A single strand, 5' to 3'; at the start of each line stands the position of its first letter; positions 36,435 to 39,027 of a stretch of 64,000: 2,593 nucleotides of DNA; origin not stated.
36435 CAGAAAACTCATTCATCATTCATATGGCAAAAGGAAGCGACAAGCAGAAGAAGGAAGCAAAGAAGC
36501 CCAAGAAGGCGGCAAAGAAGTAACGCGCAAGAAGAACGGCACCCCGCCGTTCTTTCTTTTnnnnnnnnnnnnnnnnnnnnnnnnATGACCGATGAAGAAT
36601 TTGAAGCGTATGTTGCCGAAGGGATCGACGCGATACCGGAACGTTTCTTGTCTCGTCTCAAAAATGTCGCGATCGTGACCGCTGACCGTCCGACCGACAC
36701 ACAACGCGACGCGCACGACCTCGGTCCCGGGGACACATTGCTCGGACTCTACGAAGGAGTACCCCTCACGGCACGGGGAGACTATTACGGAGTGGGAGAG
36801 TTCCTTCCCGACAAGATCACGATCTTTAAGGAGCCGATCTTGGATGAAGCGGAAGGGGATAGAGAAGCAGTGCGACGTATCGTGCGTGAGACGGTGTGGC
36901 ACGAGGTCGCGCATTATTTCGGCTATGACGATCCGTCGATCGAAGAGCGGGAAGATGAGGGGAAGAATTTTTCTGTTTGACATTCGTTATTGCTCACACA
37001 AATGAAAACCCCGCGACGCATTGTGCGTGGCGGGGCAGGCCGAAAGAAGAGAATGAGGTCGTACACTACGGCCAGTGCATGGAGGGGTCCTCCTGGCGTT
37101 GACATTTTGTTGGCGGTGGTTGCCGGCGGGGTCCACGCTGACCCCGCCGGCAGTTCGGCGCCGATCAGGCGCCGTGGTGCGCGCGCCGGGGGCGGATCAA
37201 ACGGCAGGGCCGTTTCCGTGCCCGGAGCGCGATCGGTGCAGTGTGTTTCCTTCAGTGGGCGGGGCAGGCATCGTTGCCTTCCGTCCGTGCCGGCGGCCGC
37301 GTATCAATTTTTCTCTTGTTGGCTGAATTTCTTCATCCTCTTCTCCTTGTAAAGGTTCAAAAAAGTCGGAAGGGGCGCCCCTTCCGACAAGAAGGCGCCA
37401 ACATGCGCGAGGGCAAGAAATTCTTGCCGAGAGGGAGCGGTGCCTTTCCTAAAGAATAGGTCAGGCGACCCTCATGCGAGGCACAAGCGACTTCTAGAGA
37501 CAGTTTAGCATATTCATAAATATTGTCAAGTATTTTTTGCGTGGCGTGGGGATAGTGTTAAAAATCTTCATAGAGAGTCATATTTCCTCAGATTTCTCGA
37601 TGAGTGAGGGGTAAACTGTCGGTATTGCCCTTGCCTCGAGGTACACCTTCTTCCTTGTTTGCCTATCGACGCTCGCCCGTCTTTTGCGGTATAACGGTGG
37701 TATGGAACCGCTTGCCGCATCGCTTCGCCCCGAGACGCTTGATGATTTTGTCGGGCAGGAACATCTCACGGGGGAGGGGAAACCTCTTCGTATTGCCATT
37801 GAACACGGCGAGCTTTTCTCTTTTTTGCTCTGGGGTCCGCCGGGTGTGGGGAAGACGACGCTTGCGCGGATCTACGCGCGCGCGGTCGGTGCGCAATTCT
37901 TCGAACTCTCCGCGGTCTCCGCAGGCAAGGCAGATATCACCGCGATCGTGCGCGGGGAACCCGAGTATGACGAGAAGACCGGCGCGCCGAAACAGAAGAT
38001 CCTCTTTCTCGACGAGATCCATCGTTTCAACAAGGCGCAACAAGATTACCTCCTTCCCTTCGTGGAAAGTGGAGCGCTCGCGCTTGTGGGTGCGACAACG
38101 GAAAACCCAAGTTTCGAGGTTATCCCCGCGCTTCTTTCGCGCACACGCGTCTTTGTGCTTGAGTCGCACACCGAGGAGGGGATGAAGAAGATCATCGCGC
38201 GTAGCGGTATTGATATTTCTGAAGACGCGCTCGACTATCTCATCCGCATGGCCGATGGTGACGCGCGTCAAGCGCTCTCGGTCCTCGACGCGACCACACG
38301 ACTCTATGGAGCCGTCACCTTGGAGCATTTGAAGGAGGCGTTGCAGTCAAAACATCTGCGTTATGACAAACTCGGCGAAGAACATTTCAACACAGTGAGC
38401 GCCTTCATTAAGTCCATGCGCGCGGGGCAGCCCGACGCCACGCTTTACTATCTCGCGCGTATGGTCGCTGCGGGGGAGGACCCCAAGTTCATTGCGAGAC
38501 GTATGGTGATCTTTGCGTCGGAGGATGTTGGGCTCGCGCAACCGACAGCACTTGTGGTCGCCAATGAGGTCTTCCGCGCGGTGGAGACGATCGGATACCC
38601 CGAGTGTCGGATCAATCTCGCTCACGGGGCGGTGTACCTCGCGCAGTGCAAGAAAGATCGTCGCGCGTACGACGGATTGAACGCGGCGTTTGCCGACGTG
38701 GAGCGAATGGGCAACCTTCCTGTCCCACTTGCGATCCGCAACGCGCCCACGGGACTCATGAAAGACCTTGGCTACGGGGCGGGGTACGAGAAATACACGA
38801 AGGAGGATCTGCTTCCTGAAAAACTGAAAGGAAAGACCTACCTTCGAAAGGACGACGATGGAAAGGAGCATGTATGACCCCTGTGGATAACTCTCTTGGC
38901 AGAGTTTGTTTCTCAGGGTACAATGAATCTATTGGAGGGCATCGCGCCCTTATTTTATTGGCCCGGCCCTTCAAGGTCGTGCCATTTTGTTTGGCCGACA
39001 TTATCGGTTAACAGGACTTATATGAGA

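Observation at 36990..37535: Promoter- and terminator-defined ~130-nt minus-strand RNA adjacent to a 300-bp, 70%-GC hairpin-dense non-coding block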

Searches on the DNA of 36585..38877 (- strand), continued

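Call 49: search_dna_similar(query=window:36985-37545:-, collection=plasmids, mode=distant, max_evalue=0.01)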
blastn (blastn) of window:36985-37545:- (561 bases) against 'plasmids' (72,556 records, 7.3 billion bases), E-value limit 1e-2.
No match.

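Call 63: search_with_rna_model(model_id=R1, sources=[L171, L172, L173], max_evalue=10, show_alignments=2)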
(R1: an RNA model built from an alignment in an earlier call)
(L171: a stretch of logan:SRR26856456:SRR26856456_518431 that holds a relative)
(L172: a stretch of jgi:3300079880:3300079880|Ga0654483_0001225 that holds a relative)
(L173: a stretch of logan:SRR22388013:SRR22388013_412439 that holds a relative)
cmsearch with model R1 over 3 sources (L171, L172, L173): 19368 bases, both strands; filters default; matches with E-value up to 10: 0.
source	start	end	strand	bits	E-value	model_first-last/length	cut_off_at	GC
